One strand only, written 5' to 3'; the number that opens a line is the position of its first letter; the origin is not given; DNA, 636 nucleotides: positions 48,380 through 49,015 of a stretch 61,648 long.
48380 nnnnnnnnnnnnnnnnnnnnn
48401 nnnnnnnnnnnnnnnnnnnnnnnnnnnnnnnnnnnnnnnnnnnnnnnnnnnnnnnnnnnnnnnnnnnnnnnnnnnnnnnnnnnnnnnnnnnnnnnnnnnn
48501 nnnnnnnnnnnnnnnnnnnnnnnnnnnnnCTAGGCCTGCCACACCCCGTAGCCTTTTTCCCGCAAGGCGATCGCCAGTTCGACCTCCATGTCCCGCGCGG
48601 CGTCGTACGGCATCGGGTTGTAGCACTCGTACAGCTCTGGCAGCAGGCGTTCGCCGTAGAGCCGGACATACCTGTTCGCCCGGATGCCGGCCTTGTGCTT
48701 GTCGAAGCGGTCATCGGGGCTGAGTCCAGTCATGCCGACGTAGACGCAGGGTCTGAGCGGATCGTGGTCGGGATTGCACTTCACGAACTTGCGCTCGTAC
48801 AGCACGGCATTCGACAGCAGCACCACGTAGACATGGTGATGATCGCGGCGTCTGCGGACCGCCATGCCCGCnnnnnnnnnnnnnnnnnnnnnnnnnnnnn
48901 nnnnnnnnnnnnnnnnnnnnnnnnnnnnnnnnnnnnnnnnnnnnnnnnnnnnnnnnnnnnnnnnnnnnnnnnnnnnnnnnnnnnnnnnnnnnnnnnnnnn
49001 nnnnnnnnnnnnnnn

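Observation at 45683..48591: ECF sigma / anti-sigma / propeller-cupredoxin module bracketed by 60-bp direct repeats derived from the 3' end of a gene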

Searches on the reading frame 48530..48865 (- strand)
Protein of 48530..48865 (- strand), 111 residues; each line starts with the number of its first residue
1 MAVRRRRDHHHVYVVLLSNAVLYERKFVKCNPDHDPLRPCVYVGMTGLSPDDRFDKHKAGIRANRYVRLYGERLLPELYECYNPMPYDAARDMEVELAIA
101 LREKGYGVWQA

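Call 4: search_protein_families(library=pfam, proteins=[window:48530-48865:-], max_evalue=0.01)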
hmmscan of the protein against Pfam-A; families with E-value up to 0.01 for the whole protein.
window:48530-48865:- (111 aa): 0 families

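Call 6: find_related_loci(query=window:48530-48865:-, collection=genome_contigs, flank=10000)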
Query window:48530-48865:- (111 aa) in genome_contigs; peptide patterns used: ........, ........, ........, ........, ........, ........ (x = any residue, [..] = any of these).
599 stretches matched a pattern (row limit reached: there are more); 586 encode a relative of the query (tblastn E <= 1e-3); the best 80 are kept; 80 distinct loci.
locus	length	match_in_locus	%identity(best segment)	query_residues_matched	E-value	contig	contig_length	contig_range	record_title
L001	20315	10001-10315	84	7-111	3e-58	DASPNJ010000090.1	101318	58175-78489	MAG TPA_asm: Burkholderiales bacterium isolate SMAG_U12118 k141_299110, whole genome shotgun sequence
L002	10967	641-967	82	3-111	3e-57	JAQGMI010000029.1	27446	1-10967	MAG: Betaproteobacteria bacterium isolate RYN_557 scaffold_4332610, whole genome shotgun sequence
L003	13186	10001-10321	79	5-111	1e-56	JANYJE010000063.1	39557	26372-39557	MAG: Nitrosomonadales bacterium isolate GL140_3_metabinner_61_sub GL140_3_k141_936453, whole genome shotgun sequence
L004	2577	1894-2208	83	7-111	1e-56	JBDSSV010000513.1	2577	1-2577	MAG: Burkholderiales bacterium isolate cluster1_bin.542 k127_5493849, whole genome shotgun sequence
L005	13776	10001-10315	81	7-111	2e-56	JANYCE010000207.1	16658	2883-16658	MAG: Betaproteobacteria bacterium isolate 336R_metabinner_123_sub 336R_k141_1619055, whole genome shotgun sequence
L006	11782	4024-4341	81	6-111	4e-56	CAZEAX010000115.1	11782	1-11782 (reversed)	MAG TPA_asm: uncultured Streptomyces sp. isolate binchicken_co54_71 genome assembly, contig: NODE_9875_length_11782_cov_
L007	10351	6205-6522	82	6-111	1e-55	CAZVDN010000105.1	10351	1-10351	MAG TPA_asm: uncultured Streptomyces sp. isolate binchicken_co298_74 genome assembly, contig: NODE_12734_length_10351_co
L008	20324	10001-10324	79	4-111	3e-54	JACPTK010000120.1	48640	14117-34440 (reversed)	MAG: Betaproteobacteria bacterium isolate NC_groundwater_730_Ag_S-0.65um_65_27 S37_SO-6_scaffold_830705, whole genome sh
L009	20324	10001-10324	79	4-111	6e-54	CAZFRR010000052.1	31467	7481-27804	MAG TPA_asm: uncultured Streptomycetaceae bacterium isolate binchicken_co165_43 genome assembly, contig: k141_1230534, w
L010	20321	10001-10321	80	5-111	8e-54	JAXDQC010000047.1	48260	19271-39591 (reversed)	MAG: Betaproteobacteria bacterium isolate BP_726 scaffold_811876, whole genome shotgun sequence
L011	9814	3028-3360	75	1-111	7e-54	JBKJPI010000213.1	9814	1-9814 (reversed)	MAG: Burkholderiales bacterium isolate ant_bin.453 k117_2177257, whole genome shotgun sequence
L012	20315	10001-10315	79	7-111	5e-54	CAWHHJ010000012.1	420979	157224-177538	MAG: uncultured beta proteobacterium isolate MFD00392.bin.2.275 genome assembly, contig: contig_35283, whole genome shot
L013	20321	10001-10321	81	5-111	4e-54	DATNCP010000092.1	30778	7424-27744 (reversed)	MAG TPA_asm: Burkholderiales bacterium isolate SMAG_U11217 k141_1561381, whole genome shotgun sequence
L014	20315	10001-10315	73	7-111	7e-53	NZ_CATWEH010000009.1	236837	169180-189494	Ralstonia edaphi strain LMG 6871 isolate LMG 6871 9, whole genome shotgun sequence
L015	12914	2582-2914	76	1-111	1e-52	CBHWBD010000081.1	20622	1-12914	MAG TPA_asm: uncultured Comamonadaceae bacterium isolate ERR14722429_binner123_Refined_23 genome assembly, contig: ERZ27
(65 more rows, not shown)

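Call 17: find_encoding_contigs(protein=window:48530-48865:-, flank=10000, max_places=10)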
Protein window:48530-48865:- (111 aa): 3 contigs read that carry it; 3 places shown.
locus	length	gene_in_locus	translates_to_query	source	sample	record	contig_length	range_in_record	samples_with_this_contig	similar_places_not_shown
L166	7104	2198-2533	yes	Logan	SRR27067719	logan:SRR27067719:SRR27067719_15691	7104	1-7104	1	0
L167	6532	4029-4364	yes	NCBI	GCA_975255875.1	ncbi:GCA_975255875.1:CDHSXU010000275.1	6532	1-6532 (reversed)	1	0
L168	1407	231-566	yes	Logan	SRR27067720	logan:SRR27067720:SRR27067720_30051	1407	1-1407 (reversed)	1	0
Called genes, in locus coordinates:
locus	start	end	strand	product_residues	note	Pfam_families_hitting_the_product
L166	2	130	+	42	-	?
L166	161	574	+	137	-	PF01196:Ribosomal_L17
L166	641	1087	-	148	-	PF13441:Gly-zipper_YMGG (faint), PF05433:Rick_17kDa_Anti (weak)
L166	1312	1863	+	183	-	PF04343:DUF488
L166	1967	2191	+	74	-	-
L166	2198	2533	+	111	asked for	-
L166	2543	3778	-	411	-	PF21783:YNCE, PF23414:Beta-prop_EML_2 (faint), PF10282:Lactonase (faint), PF25174:Beta-prop_THOC3, PF02239:Cytochrom_D1, PF21783:YNCE, PF13473:Cupredoxin_1, PF00127:Copper-bind, +3 more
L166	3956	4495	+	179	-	PF04542:Sigma70_r2, PF08281:Sigma70_r4_2, PF04545:Sigma70_r4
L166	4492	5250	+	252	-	PF13490:zf-HC2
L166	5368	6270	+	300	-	PF05448:AXE1 (faint), PF00561:Abhydrolase_1, PF02129:Peptidase_S15 (weak), PF12146:Hydrolase_4, PF20434:BD-FAE (faint), PF12697:Abhydrolase_6 (weak), PF00326:Peptidase_S9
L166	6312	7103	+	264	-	?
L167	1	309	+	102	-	?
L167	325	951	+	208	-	PF00163:Ribosomal_S4, PF01479:S4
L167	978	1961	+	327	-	PF01193:RNA_pol_L, PF01000:RNA_pol_A_bac, PF03118:RNA_pol_A_CTD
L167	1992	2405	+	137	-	PF01196:Ribosomal_L17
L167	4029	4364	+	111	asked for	-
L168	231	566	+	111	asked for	-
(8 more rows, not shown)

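Call 24: search_protein_families(library=ncbifam, proteins=[window:48530-48865:-], max_evalue=0.01)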
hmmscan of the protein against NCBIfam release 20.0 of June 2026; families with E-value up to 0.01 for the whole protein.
window:48530-48865:- (111 aa): 0 families

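Call 25: search_solved_structures(query=window:48530-48865:-, max_evalue=10, show_alignments=2)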
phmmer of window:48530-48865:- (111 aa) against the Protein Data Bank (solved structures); distinct sequences matched with E-value up to 10: 2.
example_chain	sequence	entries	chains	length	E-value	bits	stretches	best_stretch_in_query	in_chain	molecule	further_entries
5h0m_A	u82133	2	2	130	0.66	13.2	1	35-59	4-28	HNH endonuclease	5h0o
4p52_A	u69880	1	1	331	1.2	12.4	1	23-90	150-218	Homoserine kinase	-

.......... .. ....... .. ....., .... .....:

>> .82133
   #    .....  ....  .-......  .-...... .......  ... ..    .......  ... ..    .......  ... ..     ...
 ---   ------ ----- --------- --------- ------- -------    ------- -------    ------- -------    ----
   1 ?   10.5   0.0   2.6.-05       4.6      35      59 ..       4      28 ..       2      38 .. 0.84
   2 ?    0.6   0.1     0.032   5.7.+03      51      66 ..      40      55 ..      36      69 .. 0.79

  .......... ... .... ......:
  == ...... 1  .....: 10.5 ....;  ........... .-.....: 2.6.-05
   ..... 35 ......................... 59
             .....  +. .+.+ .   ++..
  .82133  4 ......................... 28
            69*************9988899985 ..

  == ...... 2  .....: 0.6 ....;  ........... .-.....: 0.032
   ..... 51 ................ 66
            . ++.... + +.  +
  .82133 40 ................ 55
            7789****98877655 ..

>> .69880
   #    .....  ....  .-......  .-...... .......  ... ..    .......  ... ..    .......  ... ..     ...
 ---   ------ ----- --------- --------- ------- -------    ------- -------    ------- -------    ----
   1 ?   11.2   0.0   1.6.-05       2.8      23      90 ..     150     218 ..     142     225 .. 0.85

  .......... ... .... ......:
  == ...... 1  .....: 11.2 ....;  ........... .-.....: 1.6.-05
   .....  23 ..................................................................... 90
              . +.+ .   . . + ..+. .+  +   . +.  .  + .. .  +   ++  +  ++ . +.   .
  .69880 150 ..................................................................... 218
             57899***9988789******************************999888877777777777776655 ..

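Call 27: find_homologous_proteins(query=window:48530-48865:-, max_evalue=0.00001)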
Query window:48530-48865:- (111 aa): 5646 proteins with E <= 0.00001 among 5650 candidates; the best 120 are listed.
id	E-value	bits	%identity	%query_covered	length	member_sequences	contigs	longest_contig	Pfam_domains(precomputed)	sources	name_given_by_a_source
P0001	1.5e-69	249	96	100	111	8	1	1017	-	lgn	-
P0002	5.8e-62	225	88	98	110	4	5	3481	-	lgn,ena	-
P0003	2.0e-58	213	87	95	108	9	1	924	-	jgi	jgi:hypothetical protein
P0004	1.1e-57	211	88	95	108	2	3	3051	-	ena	-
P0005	2.5e-57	210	86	95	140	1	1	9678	-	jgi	jgi:hypothetical protein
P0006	2.7e-57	210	81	100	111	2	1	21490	-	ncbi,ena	-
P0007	2.7e-57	210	86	95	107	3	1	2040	-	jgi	jgi:hypothetical protein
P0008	5.9e-57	209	83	95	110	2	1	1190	-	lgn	-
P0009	6.1e-57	208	84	95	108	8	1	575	-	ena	-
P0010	6.4e-57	208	84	95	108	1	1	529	-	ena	-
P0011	7.1e-57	208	83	95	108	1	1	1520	-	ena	-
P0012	7.8e-57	208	84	95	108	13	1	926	-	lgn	-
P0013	1.3e-56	207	85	95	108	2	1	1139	-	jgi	jgi:hypothetical protein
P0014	1.3e-56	207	85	95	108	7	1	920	-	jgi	jgi:hypothetical protein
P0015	1.5e-56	207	80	100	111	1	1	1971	-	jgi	jgi:hypothetical protein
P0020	3.2e-56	206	91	88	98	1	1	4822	-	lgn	-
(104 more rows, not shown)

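Call 28: find_encoding_contigs(protein=P0001, flank=10000, max_places=6)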
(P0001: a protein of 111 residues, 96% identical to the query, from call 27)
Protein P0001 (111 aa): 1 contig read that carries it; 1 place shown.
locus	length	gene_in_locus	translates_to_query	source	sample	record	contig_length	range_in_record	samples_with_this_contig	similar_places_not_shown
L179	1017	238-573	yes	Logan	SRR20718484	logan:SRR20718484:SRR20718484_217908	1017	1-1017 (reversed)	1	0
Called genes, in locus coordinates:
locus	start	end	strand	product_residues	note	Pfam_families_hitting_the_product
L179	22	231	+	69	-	-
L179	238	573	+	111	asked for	-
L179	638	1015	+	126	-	?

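Call 29: find_encoding_contigs(protein=P0020, flank=10000, max_places=6)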
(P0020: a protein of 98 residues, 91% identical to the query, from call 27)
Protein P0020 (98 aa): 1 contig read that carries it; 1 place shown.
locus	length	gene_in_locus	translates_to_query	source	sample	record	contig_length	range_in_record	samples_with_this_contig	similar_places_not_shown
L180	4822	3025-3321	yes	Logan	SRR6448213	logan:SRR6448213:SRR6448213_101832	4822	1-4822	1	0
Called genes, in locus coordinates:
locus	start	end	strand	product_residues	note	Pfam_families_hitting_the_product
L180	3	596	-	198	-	?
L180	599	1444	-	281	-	PF07224:Chlorophyllase (weak), PF00135:COesterase, PF20434:BD-FAE, PF00561:Abhydrolase_1 (weak), PF07859:Abhydrolase_3, PF12146:Hydrolase_4 (faint), PF12697:Abhydrolase_6 (weak), PF00326:Peptidase_S9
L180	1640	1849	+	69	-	-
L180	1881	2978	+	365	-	PF02746:MR_MLE_N, PF13378:MR_MLE_C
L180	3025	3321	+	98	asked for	-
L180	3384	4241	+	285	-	PF05448:AXE1 (faint), PF00561:Abhydrolase_1, PF12146:Hydrolase_4, PF20434:BD-FAE (faint), PF02129:Peptidase_S15 (faint), PF12697:Abhydrolase_6 (weak), PF00326:Peptidase_S9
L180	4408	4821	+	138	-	?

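Call 30: find_encoding_contigs(protein=P0002, flank=10000, max_places=6)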
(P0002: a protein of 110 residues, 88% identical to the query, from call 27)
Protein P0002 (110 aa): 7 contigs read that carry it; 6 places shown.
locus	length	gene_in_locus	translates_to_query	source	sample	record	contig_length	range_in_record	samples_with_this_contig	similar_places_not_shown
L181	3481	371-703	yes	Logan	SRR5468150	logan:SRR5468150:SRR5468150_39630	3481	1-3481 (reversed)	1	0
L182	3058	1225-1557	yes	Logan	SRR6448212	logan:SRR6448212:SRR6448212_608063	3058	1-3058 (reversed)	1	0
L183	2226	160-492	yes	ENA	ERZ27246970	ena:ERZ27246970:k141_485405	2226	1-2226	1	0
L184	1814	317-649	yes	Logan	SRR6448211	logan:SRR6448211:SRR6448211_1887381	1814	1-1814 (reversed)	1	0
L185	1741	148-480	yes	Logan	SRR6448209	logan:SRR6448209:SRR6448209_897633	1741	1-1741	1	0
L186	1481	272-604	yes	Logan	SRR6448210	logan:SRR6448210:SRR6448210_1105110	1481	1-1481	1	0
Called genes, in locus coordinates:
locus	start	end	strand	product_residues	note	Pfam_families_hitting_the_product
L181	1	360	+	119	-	?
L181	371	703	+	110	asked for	-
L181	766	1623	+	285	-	PF05448:AXE1 (faint), PF00561:Abhydrolase_1, PF12146:Hydrolase_4, PF20434:BD-FAE (faint), PF02129:Peptidase_S15 (faint), PF12697:Abhydrolase_6 (weak), PF00326:Peptidase_S9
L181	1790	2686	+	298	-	PF02668:TauD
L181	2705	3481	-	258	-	?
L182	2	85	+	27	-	?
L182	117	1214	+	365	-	PF02746:MR_MLE_N, PF13378:MR_MLE_C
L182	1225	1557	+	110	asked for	-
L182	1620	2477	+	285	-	PF05448:AXE1 (faint), PF00561:Abhydrolase_1, PF12146:Hydrolase_4, PF20434:BD-FAE (faint), PF02129:Peptidase_S15 (faint), PF12697:Abhydrolase_6 (weak), PF00326:Peptidase_S9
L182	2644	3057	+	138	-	?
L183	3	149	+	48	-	?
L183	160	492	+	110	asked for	-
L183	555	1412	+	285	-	PF05448:AXE1 (faint), PF00561:Abhydrolase_1, PF12146:Hydrolase_4, PF20434:BD-FAE (faint), PF02129:Peptidase_S15 (faint), PF12697:Abhydrolase_6 (weak), PF00326:Peptidase_S9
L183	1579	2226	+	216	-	?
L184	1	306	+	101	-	?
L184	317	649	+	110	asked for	-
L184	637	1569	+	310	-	PF05448:AXE1 (faint), PF02129:Peptidase_S15 (faint), PF00561:Abhydrolase_1, PF12146:Hydrolase_4, PF20434:BD-FAE (faint), PF12697:Abhydrolase_6 (weak), PF00326:Peptidase_S9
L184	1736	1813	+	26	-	?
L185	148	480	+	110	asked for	-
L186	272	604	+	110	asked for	-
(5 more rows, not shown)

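Call 31: find_encoding_contigs(protein=P0004, flank=10000, max_places=6)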
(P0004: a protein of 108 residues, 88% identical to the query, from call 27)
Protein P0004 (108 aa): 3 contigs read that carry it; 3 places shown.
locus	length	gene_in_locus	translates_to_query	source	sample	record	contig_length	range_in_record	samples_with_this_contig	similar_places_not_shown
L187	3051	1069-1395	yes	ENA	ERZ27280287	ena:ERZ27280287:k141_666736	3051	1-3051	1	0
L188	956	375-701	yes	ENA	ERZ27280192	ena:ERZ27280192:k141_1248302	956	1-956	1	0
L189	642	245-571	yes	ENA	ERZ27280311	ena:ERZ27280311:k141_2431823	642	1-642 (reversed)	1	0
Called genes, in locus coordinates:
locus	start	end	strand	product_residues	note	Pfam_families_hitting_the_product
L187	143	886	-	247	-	PF00106:adh_short, PF01370:Epimerase, PF02719:Polysacc_synt_2 (weak), PF08659:KR, PF13561:adh_short_C2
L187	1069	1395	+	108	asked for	-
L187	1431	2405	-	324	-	PF03401:TctC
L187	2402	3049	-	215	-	?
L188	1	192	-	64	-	?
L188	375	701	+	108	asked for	-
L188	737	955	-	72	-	?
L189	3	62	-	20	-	?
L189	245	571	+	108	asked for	-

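Call 34: list_cluster_members(proteins=[P0001, window:48530-48865:-])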
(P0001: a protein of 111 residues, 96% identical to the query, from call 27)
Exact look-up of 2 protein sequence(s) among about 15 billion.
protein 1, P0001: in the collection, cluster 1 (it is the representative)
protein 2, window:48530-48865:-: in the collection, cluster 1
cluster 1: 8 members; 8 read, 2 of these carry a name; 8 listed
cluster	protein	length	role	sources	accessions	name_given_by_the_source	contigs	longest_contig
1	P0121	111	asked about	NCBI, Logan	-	-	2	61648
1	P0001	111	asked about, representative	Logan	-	-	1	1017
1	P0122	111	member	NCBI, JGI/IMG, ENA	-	hypothetical protein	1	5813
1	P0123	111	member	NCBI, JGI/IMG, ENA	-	hypothetical protein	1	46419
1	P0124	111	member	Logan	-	-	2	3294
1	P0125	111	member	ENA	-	-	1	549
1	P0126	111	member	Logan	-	-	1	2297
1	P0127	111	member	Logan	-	-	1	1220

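Call 35: find_encoding_contigs(protein=P0123, flank=10000, max_places=4)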
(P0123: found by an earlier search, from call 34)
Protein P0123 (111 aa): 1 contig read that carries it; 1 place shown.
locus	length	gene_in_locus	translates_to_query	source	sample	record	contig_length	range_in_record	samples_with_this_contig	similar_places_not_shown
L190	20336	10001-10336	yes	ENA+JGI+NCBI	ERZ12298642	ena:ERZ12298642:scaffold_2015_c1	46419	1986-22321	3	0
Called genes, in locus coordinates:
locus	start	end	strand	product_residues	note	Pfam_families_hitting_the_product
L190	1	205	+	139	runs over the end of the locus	PF01196:Ribosomal_L17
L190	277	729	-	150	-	-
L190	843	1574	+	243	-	PF01887:SAM_HAT_N, PF20257:SAM_HAT_C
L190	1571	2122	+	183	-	PF04343:DUF488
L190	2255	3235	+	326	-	PF03401:TctC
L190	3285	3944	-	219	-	PF19630:DUF6134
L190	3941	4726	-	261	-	PF06966:DUF1295, PF02544:Steroid_dh (faint), PF04191:PEMT (weak)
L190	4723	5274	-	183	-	PF11086:DUF2878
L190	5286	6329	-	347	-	PF02353:CMAS, PF03848:TehB (weak), PF05175:MTS (weak), PF13489:Methyltransf_23, PF13847:Methyltransf_31, PF08241:Methyltransf_11, PF08242:Methyltransf_12, PF13649:Methyltransf_25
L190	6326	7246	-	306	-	PF00135:COesterase, PF01738:DLH (faint), PF20434:BD-FAE, PF00561:Abhydrolase_1 (faint), PF12146:Hydrolase_4 (faint), PF07859:Abhydrolase_3, PF12697:Abhydrolase_6 (faint), PF00326:Peptidase_S9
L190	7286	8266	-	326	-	PF03401:TctC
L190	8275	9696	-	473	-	PF01979:Amidohydro_1, PF07969:Amidohydro_3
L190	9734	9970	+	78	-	-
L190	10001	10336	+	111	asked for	-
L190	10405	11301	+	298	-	PF02668:TauD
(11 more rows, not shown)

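Call 36: find_encoding_contigs(protein=P0122, flank=10000, max_places=4)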
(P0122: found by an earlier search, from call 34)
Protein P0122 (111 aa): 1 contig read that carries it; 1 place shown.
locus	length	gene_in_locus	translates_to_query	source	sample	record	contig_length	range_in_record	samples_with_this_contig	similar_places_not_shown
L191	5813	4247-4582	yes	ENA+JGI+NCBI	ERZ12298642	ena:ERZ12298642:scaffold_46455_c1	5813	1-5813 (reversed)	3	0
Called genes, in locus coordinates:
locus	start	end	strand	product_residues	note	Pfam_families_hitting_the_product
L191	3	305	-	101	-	?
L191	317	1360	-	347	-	PF02353:CMAS, PF03848:TehB (weak), PF05175:MTS, PF13489:Methyltransf_23, PF13847:Methyltransf_31, PF08241:Methyltransf_11, PF08242:Methyltransf_12, PF13649:Methyltransf_25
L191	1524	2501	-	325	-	PF03401:TctC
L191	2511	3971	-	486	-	PF01979:Amidohydro_1, PF07969:Amidohydro_3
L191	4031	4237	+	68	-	-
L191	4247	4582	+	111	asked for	-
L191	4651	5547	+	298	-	PF02668:TauD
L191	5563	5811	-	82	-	?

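Call 42: find_encoding_contigs(protein=P0124, flank=10000, max_places=4)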
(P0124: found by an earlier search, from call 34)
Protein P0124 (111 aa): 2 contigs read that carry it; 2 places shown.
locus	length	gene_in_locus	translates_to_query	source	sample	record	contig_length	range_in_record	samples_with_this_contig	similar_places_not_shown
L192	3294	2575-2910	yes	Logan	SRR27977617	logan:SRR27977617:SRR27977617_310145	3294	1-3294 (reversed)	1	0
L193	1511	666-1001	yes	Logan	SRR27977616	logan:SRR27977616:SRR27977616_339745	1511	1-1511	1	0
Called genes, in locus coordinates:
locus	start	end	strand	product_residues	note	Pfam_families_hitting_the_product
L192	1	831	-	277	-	?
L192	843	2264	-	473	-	PF01979:Amidohydro_1, PF07969:Amidohydro_3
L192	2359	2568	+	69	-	-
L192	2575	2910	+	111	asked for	-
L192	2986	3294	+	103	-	?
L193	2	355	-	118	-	?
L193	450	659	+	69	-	-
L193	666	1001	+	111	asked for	-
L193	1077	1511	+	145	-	?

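Call 43: find_encoding_contigs(protein=P0126, flank=10000, max_places=4)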
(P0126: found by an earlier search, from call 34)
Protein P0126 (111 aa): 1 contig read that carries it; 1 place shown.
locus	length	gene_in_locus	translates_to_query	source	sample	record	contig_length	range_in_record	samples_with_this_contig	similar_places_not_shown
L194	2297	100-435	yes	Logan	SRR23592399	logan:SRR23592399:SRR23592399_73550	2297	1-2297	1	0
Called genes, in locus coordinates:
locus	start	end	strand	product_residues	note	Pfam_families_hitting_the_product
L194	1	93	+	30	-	?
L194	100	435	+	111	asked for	-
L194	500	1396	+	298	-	PF02668:TauD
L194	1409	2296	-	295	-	?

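Call 44: find_encoding_contigs(protein=P0127, flank=10000, max_places=4)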
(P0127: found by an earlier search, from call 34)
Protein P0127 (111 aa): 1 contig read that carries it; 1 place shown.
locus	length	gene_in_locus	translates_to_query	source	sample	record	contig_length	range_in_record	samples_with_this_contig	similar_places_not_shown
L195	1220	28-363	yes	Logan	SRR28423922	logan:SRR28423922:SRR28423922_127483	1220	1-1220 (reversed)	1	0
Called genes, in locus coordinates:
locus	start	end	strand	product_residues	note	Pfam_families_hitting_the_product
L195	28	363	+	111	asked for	-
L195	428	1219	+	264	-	?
